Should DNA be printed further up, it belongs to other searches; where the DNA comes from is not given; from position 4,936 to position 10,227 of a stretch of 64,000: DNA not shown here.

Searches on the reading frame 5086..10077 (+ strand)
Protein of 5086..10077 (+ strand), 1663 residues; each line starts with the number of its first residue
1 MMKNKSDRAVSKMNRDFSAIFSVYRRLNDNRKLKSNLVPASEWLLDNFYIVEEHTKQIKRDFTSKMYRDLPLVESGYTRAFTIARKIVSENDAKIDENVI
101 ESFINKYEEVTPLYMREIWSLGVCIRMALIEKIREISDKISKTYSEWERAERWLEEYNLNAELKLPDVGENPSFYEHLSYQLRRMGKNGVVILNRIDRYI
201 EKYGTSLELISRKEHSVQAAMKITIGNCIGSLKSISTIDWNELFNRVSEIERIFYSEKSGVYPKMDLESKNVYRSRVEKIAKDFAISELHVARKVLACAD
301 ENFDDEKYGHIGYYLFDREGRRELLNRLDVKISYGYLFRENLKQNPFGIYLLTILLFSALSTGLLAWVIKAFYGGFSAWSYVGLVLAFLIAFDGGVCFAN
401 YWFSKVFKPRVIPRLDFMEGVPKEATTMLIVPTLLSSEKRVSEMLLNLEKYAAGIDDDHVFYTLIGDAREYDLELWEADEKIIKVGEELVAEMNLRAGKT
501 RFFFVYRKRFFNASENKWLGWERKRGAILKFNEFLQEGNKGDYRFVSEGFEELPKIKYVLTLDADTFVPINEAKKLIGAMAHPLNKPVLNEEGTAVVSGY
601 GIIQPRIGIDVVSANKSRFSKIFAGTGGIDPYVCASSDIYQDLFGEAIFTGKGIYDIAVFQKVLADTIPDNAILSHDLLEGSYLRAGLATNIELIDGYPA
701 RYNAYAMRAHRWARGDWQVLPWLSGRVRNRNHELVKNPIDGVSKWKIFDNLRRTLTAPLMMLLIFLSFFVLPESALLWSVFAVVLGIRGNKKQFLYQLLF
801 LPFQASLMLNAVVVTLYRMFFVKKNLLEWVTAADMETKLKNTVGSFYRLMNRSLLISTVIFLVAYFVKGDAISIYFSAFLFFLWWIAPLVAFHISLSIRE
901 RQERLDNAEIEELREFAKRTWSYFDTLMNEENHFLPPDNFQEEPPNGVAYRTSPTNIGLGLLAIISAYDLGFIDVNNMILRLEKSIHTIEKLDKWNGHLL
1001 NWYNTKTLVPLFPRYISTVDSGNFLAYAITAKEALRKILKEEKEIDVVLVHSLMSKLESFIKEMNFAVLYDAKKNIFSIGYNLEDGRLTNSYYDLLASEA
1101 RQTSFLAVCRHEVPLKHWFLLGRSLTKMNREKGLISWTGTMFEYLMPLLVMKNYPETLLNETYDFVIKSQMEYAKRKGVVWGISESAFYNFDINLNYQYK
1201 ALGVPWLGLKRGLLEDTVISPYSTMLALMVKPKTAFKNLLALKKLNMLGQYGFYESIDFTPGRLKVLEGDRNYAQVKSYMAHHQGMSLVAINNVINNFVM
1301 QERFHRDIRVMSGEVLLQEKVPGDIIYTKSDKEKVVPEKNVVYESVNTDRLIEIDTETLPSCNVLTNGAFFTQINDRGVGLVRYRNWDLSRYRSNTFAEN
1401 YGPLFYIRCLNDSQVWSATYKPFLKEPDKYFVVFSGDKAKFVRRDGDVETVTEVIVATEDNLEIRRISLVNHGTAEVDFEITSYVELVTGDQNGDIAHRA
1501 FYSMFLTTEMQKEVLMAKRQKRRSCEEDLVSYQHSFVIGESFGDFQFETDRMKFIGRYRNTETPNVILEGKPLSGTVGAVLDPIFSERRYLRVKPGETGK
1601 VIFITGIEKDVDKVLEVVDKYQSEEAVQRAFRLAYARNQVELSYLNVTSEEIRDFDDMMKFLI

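Call 3: search_protein_families(library=pfam, proteins=[window:5086-10077:+], max_evalue=0.01)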
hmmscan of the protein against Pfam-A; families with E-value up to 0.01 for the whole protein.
window:5086-10077:+ (1663 aa): 4 families
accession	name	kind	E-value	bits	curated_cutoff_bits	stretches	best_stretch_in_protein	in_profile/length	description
PF06165.18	GH94_b-supersand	-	2.9e-60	204.3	23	1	1360-1606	3-251/251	Glycosyl hydrolase 94, supersandwich domain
PF10091.15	Glycoamylase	-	5e-23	82.2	27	1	1092-1305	2-218/221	Putative glucoamylase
PF11329.14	DUF3131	-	0.004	16.6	20.3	1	916-1009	2-88/367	Protein of unknown function (DUF3131)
PF13632.12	Glyco_trans_2_3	-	0.0099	16.1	27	1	558-786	1-193/198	Glycosyl transferase family group 2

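Call 6: search_solved_structures(query=window:5086-10077:+, max_evalue=0.001, show_alignments=1)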
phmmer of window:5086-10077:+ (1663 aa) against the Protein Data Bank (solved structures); distinct sequences matched with E-value up to 0.001: 14.
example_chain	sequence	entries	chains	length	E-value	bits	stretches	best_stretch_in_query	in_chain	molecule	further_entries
8rf9_A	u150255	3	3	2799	0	1043.4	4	18-783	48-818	Cyclic beta 1-2 glucan synthetase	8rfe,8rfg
8rf0_A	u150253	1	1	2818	0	1043.4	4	18-783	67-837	Cyclic beta-(1,2)-glucan synthase NdvB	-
8wy1_A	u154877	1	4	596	6.1e-154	517.7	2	1032-1333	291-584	Glycosyltransferase 36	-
3qde_A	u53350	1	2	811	4e-11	44.3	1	1343-1613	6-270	Cellobiose phosphorylase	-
8ho7_A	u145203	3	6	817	4.3e-11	44.2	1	1343-1613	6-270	Cellobiose phosphorylase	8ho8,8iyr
8xuj_A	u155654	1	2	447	2.6e-08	35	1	944-1267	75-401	Membrane protein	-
8bou_A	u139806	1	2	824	2.2e-07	31.9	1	1386-1630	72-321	N,N'-diacetylchitobiose phosphorylase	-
3s4c_A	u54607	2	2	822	3.9e-07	31.1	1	1359-1614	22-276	Lactose Phosphorylase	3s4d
3rrs_A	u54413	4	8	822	3.9e-07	31.1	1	1359-1614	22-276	Cellobiose phosphorylase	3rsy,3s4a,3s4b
3afj_A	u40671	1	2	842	1.5e-06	29.2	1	1358-1621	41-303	Cellobiose Phosphorylase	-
3act_A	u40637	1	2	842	1.5e-06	29.2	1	1358-1621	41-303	Cellobiose Phosphorylase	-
2cqs_A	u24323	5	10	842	1.5e-06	29.2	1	1358-1621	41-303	Cellobiose Phosphorylase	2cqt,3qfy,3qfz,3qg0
3acs_A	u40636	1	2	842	1.5e-06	29.2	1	1358-1621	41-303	Cellobiose Phosphorylase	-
3eu8_A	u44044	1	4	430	0.00032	21.4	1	917-1007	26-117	putative glucoamylase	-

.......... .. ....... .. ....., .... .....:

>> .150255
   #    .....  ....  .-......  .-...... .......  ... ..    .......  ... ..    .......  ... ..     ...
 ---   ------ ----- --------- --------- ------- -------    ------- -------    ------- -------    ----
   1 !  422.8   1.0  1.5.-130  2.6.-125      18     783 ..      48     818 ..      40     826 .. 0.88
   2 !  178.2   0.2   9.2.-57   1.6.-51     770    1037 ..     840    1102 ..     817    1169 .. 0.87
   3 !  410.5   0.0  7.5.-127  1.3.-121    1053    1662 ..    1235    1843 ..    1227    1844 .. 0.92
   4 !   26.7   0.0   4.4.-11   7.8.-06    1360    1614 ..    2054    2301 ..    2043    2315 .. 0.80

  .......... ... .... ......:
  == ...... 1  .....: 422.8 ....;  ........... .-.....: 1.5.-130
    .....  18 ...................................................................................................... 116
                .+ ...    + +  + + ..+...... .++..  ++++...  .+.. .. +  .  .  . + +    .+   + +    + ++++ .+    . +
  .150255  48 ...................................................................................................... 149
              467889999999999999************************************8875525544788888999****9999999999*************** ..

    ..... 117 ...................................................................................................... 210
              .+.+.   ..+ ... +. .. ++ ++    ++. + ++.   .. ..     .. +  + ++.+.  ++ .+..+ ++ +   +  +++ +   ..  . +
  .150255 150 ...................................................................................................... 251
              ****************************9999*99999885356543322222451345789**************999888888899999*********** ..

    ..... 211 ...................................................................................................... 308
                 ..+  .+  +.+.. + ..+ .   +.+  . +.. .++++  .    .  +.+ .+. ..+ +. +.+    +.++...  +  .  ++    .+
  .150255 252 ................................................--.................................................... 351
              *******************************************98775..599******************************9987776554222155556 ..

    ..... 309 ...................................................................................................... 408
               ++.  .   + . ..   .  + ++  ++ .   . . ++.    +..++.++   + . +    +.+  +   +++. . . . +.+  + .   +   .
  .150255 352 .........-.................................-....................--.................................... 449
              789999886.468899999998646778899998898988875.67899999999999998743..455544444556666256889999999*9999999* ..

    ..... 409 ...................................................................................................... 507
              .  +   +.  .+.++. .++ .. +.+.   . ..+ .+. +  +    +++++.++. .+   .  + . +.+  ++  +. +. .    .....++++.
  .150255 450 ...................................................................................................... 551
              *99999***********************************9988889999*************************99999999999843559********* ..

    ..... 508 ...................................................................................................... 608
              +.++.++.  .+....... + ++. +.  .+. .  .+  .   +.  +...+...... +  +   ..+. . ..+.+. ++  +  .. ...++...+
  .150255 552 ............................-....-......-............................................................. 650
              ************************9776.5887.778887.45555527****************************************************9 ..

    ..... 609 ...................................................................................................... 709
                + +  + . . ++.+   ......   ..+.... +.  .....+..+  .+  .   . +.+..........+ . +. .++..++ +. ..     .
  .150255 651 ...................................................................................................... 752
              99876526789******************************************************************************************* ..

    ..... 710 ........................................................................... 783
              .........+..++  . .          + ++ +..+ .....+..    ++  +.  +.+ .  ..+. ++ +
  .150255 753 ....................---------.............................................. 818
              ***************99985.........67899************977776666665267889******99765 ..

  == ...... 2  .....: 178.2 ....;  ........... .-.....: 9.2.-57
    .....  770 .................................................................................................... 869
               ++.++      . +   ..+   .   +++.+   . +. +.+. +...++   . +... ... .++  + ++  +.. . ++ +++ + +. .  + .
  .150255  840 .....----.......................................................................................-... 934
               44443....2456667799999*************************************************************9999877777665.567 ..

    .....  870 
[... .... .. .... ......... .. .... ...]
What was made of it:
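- On Cyclic beta-1,2-glucan synthase (Cgs; GT84 + GH189 + GH94): Call 6 alignment: ORF1 has LTLDADT, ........, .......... and GIDPYV.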

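Call 19: find_homologous_proteins(query=window:5086-10077:+, max_evalue=1e-20)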
Query window:5086-10077:+ (1663 aa): 477 proteins with E <= 1e-20 among 6938 candidates; the best 120 are listed.
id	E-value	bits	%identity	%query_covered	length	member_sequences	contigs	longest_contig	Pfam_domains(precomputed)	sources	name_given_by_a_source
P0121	0.0e+0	3785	100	100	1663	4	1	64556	PF10091.16,PF06165.19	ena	-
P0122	0.0e+0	3216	82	100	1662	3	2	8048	PF10091.16,PF06165.19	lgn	-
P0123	0.0e+0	2705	70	100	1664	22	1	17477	PF10091.16,PF11329.15,PF06165.19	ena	-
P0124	0.0e+0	2680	69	100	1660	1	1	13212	PF10091.16,PF06165.19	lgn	-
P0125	0.0e+0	2660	69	100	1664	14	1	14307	PF10091.16,PF06165.19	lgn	-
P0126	0.0e+0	2651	68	100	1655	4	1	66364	PF10091.16,PF11329.15,PF06165.19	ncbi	-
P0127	0.0e+0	2630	68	100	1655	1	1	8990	PF10091.16,PF06165.19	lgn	-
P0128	0.0e+0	2629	68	100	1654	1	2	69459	PF10091.16,PF06165.19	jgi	-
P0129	0.0e+0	2627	67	100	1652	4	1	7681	PF10091.16,PF06165.19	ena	-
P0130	0.0e+0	2625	67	100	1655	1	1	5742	PF10091.16,PF06165.19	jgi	-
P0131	0.0e+0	2617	67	100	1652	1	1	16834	PF10091.16,PF06165.19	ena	-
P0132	0.0e+0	2607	67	100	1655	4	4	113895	PF10091.16,PF06165.19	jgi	-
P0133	0.0e+0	2581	67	100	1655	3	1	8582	PF10091.16,PF06165.19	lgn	-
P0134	0.0e+0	2548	65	100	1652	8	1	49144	PF10091.16,PF06165.19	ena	-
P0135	0.0e+0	2229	59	100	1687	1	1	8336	PF10091.16,PF06165.19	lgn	-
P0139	0.0e+0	2040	54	100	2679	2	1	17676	PF10091.16,PF06165.19,PF17167.11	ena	-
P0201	0.0e+0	1324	39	99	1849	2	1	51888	PF10091.16,PF06165.19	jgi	-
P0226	0.0e+0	1259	42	63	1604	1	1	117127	PF10091.16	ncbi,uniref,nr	ncbi:glucoamylase family protein [Thermohalobacter berrensis]|uniref:glucoamylase family protein n=1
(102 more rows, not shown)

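Call 22: find_encoding_contigs(protein=P0201, flank=6000, max_places=1)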
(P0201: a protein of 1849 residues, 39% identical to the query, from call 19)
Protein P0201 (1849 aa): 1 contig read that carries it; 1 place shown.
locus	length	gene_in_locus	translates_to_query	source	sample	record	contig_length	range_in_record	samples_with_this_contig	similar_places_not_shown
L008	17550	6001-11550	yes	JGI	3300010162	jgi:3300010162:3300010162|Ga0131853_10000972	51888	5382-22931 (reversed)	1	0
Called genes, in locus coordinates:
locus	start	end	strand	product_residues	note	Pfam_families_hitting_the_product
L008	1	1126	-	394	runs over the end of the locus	PF13458:Peripla_BP_6, PF13433:Peripla_BP_5, PF01094:ANF_receptor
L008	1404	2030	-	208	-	PF00657:Lipase_GDSL, PF04311:DUF459 (faint), PF13472:Lipase_GDSL_2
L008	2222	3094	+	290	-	PF00072:Response_reg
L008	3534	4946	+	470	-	PF02518:HATPase_c, PF14501:HATPase_c_5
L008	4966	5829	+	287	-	PF00753:Lactamase_B, PF19583:ODP (weak), PF12706:Lactamase_B_2 (weak)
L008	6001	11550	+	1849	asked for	PF10091:Glycoamylase, PF06165:GH94_b-supersand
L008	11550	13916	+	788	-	PF06165:GH94_b-supersand, PF17167:Glyco_hydro_94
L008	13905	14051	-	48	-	-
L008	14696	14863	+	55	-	-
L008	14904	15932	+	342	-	PF01145:Band_7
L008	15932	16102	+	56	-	-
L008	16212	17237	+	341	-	PF07833:Cu_amine_oxidN1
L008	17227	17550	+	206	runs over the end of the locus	PF01712:dNK, PF02223:Thymidylate_kin, PF13207:AAA_17 (faint)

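Call 23: find_encoding_contigs(protein=P0226, flank=6000, max_places=1)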
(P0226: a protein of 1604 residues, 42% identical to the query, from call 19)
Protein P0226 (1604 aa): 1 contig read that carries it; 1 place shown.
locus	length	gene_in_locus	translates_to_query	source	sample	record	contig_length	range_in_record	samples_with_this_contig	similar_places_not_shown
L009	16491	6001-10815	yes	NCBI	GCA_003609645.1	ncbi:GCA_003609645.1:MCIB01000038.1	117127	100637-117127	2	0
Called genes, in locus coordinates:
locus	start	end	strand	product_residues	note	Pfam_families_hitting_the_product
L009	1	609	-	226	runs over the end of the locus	PF03315:SDH_beta, PF01842:ACT, PF22629:ACT_AHAS_ss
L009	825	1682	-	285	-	PF18917:LiaI-LiaF-like_TM1, PF22570:LiaF-TM, PF09922:LiaF-like_C (weak)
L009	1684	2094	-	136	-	PF04024:PspC, PF18917:LiaI-LiaF-like_TM1 (weak), PF22570:LiaF-TM (weak)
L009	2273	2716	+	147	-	PF07486:Hydrolase_2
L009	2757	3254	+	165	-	-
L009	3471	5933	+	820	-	PF00483:NTP_transferase, PF12804:NTP_transf_3 (weak), PF00132:Hexapep, PF25084:LbH_EIF2B, PF25087:GMPPB_C, PF02878:PGM_PMM_I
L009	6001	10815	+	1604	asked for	PF10091:Glycoamylase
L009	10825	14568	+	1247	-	PF06165:GH94_b-supersand, PF17167:Glyco_hydro_94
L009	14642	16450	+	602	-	PF08439:Peptidase_M3_N, PF01432:Peptidase_M3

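Call 56: find_encoding_contigs(protein=P0139, flank=4000, max_places=2)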
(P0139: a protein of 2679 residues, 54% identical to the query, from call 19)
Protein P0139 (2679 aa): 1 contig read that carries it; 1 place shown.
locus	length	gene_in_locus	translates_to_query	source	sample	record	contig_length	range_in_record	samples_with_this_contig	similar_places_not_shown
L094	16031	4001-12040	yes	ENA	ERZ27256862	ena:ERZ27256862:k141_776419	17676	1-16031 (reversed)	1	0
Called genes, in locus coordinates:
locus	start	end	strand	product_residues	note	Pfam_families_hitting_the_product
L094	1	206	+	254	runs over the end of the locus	PF00106:adh_short, PF01370:Epimerase (weak), PF08659:KR, PF23441:SDR, PF13561:adh_short_C2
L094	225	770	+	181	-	PF00293:NUDIX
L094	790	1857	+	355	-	-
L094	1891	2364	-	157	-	-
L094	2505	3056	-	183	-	PF10881:DUF2726, PF18741:MTES_1575 (faint)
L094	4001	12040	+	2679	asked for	PF10091:Glycoamylase, PF06165:GH94_b-supersand, PF17167:Glyco_hydro_94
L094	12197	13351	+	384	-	PF00669:Flagellin_N, PF00700:Flagellin_C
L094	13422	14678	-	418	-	PF00768:Peptidase_S11, PF02113:Peptidase_S13 (weak), PF13354:Beta-lactamase2 (weak), PF07943:PBP5_C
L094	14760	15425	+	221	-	PF14520:HHH_5 (faint), PF10531:SLBB, PF22461:SLBB_2, PF00633:HHH (weak), PF12836:HHH_3, PF03934:T2SSK (weak)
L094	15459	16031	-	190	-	?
